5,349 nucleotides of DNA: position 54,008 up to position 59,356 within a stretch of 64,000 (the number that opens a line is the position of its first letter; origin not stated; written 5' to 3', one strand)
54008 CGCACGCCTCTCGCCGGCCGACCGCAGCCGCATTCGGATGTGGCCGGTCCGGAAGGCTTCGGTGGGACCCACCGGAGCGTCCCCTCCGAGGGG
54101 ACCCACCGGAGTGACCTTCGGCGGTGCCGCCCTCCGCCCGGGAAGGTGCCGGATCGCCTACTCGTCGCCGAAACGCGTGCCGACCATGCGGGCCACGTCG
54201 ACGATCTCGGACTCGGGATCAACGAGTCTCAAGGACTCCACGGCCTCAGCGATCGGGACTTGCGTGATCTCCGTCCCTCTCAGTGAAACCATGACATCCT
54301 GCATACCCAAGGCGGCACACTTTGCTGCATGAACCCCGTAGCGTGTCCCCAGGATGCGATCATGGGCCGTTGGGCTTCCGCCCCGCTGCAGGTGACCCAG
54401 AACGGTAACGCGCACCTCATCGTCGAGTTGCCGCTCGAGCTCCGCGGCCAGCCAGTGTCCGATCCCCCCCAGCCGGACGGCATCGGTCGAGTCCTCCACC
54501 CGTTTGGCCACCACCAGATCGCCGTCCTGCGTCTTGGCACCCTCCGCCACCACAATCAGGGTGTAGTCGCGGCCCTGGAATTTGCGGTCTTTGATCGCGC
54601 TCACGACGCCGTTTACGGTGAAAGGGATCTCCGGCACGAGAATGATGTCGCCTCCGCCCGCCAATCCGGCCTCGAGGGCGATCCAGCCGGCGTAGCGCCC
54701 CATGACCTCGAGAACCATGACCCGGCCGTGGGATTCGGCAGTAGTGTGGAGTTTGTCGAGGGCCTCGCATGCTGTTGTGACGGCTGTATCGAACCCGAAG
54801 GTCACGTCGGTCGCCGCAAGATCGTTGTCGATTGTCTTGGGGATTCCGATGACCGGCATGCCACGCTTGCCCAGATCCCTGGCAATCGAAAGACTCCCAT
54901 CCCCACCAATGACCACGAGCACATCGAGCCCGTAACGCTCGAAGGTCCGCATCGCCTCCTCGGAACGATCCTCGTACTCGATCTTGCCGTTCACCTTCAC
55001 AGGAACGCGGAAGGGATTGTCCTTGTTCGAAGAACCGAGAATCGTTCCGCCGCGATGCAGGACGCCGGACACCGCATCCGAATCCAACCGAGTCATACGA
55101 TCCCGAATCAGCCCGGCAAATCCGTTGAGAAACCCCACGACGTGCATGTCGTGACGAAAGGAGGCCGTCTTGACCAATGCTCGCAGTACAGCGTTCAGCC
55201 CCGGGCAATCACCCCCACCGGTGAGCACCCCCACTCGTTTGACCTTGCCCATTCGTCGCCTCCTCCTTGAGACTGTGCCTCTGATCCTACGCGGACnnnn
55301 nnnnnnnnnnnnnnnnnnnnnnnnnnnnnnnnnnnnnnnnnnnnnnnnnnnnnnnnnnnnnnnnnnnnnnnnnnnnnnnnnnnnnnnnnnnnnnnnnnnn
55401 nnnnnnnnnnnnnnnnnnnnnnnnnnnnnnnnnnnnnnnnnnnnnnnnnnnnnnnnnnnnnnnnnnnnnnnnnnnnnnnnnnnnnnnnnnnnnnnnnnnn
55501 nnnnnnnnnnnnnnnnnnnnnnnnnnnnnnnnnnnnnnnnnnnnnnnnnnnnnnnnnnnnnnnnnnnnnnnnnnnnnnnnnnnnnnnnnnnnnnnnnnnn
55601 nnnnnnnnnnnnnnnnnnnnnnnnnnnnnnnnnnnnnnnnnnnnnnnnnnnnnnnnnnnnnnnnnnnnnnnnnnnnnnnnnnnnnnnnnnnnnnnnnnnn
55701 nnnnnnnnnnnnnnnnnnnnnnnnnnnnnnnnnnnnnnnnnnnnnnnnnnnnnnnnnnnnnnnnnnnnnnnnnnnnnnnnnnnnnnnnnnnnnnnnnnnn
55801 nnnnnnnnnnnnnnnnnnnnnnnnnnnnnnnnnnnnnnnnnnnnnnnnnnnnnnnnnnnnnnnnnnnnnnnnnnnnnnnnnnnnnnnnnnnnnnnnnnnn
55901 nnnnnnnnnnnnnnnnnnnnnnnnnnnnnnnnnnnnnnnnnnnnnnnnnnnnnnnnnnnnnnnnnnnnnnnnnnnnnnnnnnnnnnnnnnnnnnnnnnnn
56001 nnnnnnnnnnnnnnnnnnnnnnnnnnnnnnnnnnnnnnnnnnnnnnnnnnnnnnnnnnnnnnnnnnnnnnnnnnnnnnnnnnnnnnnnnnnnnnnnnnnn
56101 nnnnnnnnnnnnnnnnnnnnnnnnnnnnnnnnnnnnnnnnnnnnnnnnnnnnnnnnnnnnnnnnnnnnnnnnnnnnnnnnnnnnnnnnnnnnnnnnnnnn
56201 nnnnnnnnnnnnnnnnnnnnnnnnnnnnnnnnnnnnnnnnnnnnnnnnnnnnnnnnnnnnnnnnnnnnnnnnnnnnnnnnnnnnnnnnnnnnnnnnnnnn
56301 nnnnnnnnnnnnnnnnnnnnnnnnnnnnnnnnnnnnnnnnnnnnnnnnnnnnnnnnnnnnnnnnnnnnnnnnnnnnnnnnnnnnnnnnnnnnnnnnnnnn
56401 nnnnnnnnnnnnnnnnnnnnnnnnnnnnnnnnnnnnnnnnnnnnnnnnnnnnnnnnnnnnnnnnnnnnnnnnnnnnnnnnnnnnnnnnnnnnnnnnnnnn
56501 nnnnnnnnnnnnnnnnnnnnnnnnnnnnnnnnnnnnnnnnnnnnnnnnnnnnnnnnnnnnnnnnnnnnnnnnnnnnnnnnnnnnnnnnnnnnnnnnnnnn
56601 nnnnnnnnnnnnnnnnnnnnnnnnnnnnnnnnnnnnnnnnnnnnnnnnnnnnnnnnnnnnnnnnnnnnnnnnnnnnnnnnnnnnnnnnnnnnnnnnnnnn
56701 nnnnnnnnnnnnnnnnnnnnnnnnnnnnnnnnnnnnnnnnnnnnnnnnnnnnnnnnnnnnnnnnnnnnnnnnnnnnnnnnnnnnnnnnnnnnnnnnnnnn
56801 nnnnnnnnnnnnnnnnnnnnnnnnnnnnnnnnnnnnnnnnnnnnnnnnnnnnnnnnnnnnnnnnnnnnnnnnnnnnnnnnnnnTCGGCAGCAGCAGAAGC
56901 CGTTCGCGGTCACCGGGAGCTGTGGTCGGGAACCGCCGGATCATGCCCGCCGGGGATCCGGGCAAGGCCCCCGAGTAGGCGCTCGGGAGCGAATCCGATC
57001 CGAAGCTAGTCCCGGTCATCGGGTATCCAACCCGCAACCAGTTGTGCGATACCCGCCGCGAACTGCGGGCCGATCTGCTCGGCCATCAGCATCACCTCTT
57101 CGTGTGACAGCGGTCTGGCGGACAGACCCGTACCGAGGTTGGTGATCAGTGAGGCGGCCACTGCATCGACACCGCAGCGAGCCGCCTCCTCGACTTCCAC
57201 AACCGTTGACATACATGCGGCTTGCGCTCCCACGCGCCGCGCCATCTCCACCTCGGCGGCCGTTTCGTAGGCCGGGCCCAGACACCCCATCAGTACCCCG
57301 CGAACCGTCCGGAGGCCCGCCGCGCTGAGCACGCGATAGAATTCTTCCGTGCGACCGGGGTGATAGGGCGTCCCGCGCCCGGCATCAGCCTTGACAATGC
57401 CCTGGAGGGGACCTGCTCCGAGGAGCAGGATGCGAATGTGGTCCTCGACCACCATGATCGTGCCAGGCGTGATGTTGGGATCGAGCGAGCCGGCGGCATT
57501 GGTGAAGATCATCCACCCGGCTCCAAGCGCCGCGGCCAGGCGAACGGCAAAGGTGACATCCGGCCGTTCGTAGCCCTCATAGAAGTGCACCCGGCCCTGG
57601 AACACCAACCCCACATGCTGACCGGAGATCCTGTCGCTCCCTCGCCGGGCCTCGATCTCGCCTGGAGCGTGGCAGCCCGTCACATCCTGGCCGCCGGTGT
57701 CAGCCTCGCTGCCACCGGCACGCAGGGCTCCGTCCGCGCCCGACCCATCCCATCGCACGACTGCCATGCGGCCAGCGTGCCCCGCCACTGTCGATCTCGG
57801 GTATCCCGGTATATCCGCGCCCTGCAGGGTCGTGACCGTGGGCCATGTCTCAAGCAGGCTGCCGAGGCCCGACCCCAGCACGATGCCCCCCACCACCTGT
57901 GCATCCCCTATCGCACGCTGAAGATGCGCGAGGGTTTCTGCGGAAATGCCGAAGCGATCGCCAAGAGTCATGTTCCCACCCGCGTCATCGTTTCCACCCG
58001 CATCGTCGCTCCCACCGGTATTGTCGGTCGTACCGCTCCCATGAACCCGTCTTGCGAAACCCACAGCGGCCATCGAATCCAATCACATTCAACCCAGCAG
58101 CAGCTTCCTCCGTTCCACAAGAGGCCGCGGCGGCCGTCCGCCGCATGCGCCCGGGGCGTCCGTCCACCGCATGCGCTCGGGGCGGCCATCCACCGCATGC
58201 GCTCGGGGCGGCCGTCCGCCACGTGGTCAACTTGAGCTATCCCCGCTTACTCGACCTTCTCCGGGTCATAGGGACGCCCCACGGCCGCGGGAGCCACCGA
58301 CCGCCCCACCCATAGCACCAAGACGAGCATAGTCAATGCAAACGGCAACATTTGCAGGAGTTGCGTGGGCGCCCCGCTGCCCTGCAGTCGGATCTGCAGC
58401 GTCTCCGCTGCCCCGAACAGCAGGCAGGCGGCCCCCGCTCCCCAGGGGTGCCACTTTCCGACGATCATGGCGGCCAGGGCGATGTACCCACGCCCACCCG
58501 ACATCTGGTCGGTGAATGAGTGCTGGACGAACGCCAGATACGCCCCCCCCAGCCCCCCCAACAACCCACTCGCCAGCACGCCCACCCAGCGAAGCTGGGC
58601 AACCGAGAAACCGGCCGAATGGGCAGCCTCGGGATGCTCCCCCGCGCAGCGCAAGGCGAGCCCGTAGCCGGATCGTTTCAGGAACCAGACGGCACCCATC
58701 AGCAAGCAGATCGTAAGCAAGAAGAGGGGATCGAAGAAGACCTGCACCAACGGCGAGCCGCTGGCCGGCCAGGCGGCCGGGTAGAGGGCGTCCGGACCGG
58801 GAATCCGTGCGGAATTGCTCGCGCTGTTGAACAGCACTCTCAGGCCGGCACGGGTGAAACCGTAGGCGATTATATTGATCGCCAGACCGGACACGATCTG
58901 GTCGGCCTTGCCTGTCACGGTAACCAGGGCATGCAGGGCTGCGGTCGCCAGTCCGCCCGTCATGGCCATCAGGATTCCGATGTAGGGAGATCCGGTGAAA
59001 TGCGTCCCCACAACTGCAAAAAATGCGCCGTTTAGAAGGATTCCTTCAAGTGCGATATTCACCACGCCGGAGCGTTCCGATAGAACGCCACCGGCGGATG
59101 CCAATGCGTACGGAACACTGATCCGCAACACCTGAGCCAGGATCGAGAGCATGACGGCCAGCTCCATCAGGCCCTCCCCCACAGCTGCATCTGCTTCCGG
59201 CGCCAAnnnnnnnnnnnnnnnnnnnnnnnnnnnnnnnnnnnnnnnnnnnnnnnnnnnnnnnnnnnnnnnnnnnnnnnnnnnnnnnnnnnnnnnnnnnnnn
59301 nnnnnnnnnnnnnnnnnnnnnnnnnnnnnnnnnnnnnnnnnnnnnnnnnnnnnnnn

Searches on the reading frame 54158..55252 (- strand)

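Call 54: search_protein_families(library=pfam, proteins=[window:54158-55252:-], max_evalue=0.00001)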
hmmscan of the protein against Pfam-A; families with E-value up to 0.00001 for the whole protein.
window:54158-55252:- (364 aa): 1 family
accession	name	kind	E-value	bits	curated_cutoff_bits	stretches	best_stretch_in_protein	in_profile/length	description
PF00365.25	PFK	-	5e-104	348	30.9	1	6-312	1-276/277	Phosphofructokinase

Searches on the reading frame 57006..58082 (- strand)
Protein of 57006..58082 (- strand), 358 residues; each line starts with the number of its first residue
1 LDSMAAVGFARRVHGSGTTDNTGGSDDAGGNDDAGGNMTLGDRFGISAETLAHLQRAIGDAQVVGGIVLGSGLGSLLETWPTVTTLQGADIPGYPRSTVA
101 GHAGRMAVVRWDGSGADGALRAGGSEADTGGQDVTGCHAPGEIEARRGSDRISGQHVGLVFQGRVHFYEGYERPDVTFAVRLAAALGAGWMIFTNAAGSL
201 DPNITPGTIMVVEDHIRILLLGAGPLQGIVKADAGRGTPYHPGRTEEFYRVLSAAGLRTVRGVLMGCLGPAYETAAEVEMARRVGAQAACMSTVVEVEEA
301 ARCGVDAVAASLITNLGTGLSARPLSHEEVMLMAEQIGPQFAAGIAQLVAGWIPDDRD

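Call 57: search_protein_families(library=pfam, proteins=[window:57006-58082:-], max_evalue=0.001)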
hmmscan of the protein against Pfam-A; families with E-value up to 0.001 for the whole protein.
window:57006-58082:- (358 aa): 1 family
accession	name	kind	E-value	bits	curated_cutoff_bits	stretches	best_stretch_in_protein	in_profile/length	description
PF01048.26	PNP_UDP_1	-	4.9e-28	98.6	25.1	1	152-348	39-231/233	Phosphorylase superfamily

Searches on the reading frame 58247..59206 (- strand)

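Call 57: search_protein_families(library=pfam, proteins=[window:58247-59206:-], max_evalue=0.001)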
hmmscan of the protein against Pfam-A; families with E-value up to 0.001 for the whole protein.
window:58247-59206:- (319 aa): 1 family
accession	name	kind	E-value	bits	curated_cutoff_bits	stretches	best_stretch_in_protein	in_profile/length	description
PF02653.21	BPD_transp_2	-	1.3e-35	123.3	26.8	1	23-296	2-269/269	Branched-chain amino acid transport system / permease component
